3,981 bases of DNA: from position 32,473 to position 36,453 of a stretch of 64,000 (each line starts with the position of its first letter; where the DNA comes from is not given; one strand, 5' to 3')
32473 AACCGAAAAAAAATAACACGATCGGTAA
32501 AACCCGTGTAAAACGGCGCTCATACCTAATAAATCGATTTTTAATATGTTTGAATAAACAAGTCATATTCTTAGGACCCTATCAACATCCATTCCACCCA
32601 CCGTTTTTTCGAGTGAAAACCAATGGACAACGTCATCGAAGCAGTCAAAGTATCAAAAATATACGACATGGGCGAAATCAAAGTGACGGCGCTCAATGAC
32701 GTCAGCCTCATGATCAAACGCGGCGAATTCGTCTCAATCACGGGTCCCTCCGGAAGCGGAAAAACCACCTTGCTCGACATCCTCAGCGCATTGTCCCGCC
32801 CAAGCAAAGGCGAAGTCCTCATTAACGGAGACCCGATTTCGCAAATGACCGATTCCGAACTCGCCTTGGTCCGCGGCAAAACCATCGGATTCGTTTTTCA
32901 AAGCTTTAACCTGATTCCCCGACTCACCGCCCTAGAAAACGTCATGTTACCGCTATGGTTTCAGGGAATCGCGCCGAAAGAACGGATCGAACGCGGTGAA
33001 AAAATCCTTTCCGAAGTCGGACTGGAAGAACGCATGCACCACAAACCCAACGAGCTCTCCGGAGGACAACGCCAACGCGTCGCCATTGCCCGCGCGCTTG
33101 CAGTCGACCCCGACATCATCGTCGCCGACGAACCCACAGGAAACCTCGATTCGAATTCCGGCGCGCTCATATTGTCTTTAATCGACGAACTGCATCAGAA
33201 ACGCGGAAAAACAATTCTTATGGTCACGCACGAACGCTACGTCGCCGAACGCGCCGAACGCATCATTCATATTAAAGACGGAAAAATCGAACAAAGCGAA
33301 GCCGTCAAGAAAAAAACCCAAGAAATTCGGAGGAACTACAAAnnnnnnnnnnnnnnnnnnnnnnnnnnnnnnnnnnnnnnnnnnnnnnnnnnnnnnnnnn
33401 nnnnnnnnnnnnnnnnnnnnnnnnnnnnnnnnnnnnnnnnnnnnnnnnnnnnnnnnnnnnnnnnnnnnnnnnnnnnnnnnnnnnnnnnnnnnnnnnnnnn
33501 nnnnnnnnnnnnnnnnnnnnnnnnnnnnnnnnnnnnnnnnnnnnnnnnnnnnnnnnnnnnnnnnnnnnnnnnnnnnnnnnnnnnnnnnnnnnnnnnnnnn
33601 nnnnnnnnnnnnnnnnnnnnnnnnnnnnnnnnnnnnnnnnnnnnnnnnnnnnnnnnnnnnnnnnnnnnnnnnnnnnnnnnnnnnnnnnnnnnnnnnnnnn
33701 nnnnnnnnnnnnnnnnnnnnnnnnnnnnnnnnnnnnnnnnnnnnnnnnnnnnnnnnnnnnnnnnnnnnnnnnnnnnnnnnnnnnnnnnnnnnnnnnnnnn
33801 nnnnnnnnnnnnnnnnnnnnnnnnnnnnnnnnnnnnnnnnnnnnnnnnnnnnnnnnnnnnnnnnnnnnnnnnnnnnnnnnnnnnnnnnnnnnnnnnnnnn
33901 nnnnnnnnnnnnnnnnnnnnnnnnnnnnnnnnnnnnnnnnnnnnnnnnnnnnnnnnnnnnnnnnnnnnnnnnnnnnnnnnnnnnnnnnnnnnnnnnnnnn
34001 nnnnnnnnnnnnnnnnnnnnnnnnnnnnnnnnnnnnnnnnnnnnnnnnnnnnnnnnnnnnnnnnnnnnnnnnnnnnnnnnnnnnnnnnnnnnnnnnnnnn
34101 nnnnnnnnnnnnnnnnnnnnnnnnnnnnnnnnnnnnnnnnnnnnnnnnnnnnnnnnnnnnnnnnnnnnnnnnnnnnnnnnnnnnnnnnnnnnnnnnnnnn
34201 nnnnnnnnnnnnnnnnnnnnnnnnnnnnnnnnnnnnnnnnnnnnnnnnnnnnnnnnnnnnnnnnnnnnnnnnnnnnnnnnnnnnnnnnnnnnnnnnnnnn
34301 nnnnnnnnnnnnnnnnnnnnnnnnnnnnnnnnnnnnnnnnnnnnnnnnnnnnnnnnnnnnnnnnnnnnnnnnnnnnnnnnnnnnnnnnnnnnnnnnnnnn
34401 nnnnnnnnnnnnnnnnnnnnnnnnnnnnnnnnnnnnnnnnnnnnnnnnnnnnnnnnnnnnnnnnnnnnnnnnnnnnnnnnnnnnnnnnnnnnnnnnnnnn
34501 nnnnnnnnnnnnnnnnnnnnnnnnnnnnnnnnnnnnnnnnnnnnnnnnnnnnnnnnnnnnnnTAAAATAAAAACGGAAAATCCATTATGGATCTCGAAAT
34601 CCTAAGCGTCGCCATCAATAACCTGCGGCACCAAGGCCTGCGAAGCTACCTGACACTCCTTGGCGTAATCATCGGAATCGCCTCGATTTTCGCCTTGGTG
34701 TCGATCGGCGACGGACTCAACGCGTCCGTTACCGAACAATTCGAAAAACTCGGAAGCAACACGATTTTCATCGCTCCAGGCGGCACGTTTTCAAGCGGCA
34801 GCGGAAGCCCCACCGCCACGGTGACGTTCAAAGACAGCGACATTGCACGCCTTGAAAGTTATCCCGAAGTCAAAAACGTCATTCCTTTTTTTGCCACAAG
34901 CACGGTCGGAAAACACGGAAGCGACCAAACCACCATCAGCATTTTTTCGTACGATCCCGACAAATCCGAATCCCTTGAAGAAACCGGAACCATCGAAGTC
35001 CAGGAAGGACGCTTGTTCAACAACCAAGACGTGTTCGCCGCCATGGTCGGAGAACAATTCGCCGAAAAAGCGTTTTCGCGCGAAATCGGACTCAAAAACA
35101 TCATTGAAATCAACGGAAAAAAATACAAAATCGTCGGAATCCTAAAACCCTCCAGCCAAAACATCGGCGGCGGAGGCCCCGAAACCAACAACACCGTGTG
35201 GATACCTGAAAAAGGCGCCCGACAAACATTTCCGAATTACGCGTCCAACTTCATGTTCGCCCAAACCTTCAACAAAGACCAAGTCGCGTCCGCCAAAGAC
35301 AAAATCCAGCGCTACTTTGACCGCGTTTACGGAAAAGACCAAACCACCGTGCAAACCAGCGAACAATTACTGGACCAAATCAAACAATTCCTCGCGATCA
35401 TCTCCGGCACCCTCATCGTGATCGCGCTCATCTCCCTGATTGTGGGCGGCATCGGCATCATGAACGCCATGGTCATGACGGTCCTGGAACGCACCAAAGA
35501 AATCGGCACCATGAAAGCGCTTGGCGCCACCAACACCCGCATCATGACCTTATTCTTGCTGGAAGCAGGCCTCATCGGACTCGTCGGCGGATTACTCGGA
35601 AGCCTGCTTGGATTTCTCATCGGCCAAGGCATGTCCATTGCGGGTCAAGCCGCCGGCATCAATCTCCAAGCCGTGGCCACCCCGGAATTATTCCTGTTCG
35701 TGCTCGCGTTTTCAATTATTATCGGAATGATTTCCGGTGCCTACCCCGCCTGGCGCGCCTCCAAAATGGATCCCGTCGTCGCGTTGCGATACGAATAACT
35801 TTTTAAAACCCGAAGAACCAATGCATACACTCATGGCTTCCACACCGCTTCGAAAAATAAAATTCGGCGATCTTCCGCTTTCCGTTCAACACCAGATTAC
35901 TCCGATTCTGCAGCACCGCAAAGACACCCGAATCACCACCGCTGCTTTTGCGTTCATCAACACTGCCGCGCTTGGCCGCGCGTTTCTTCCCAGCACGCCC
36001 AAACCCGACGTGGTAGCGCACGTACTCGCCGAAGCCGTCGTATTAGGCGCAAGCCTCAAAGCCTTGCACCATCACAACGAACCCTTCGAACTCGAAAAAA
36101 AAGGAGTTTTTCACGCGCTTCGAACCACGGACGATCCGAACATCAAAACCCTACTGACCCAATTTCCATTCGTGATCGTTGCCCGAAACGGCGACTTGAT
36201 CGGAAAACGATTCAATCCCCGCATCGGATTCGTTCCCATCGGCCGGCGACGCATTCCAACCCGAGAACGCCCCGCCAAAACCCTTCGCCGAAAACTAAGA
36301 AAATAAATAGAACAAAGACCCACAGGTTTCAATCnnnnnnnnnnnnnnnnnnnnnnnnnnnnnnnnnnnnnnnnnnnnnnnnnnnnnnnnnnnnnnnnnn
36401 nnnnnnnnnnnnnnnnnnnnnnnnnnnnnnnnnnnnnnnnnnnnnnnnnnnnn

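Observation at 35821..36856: Tandem pair of paralogous basic-tailed proteins with a conserved GKRF-x-PRIGF-x-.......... motif, immediately downstream of a MacB/FtsX locus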

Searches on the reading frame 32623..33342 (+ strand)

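Call 4: search_protein_families(library=pfam, proteins=[window:32623-33342:+], max_evalue=1)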
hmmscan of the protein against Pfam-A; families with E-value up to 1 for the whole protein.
window:32623-33342:+ (240 aa): 31 families (the best 25 are shown)
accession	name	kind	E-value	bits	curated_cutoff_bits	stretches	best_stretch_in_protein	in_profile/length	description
PF00005.33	ABC_tran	-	2.6e-36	125.7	25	1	24-172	1-136/137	ABC transporter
PF02463.25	SMC_N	-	2.2e-07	31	40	2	141-219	133-213/220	RecF/RecN/SMC N terminal domain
PF13304.12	AAA_21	-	4.4e-07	30.7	27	1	37-64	2-35/304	AAA domain, putative AbiEii toxin, Type IV TA system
PF13555.12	AAA_29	-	2.3e-06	27.7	27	1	27-62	15-50/61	P-loop containing region of AAA domain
PF20720.3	nSTAND3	-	8e-05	22.8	27.2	1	23-56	6-39/155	Novel STAND NTPase 3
PF03266.21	NTPase_1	-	8.2e-05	23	23.9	2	37-54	2-19/168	NTPase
PF13166.12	AAA_13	-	0.00011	21.5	36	1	162-221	526-587/713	AAA domain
PF13191.12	AAA_16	-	0.00019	22.4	32.6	1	32-64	22-52/167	AAA ATPase domain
PF25199.1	nSTAND_NTPase5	-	0.0005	20.4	34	1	32-77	39-85/145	Novel STAND NTPase 5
PF13476.12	AAA_23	-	0.00097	20.3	27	1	36-55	21-40/201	AAA domain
PF13481.12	AAA_25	-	0.0014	18.7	27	1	30-51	29-50/195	AAA domain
PF13238.12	AAA_18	-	0.0018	19.2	29.4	1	38-58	2-22/128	AAA domain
PF02492.25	cobW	-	0.0028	17.7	20.7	1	37-68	3-35/180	CobW/HypB/UreG, nucleotide-binding domain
PF13401.12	AAA_22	-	0.0041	17.9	27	1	34-56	5-27/130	AAA domain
PF03215.21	Rad17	-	0.0051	17.2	23.8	1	22-63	33-74/186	Rad17 P-loop domain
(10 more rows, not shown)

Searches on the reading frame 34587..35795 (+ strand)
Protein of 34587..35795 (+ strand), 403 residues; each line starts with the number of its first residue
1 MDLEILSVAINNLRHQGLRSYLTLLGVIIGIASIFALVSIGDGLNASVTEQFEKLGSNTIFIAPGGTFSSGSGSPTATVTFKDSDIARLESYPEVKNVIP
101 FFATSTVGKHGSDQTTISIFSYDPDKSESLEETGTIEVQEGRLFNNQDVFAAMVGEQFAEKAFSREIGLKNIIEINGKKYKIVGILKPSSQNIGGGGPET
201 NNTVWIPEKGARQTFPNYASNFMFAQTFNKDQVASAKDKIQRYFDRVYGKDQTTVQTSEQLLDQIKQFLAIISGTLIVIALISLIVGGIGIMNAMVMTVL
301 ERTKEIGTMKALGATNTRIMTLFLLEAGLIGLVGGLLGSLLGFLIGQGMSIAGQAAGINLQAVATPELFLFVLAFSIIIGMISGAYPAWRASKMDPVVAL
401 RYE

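Call 4: search_protein_families(library=pfam, proteins=[window:34587-35795:+], max_evalue=1)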
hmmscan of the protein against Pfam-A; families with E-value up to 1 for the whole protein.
window:34587-35795:+ (403 aa): 3 families
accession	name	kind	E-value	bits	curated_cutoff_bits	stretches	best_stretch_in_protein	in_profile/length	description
PF12704.14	MacB_PCD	-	2e-32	113.6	27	1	21-242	2-206/207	MacB-like periplasmic core domain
PF02687.27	FtsX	-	5.7e-23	81.7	25.5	1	277-396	1-120/120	FtsX-like permease C-terminal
PF11181.13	YflT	-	0.37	11.8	26.2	0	90-155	7-67/99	Heat induced stress protein YflT domain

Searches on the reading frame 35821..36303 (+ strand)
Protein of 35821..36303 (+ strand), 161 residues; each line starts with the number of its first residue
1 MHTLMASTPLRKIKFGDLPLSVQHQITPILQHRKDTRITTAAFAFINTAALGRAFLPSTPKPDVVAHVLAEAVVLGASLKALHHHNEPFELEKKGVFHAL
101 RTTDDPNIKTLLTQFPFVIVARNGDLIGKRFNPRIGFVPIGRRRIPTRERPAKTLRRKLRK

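Call 4: search_protein_families(library=pfam, proteins=[window:35821-36303:+], max_evalue=1)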
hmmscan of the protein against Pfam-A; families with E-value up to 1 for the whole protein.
window:35821-36303:+ (161 aa): 0 families

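Call 6: search_protein_families(library=ncbifam, proteins=[window:35821-36303:+], max_evalue=10)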
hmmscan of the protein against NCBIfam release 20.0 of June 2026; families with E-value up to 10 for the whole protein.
window:35821-36303:+ (161 aa): 0 families

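Call 9: find_homologous_proteins(query=window:35821-36303:+, max_evalue=0.01)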
Query window:35821-36303:+ (161 aa): 1 proteins with E <= 0.01 among 77 candidates.
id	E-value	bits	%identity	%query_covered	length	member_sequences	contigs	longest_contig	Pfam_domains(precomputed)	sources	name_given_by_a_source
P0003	8.0e-100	349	100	100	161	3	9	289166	-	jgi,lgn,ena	-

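Call 64: search_protein_families(library=phrogs, proteins=[P0003], max_evalue=1)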
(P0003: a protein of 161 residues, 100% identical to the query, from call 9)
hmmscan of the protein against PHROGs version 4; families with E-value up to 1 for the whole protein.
P0003 (161 aa): 1 family
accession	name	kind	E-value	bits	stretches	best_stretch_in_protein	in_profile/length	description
phrog_22941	-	unknown function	0.52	11.5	1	79-124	29-71/86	-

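Call 65: search_protein_families(library=padloc, proteins=[P0003], max_evalue=1)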
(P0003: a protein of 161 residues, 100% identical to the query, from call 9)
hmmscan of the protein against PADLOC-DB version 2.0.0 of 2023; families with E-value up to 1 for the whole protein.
P0003 (161 aa): 0 families
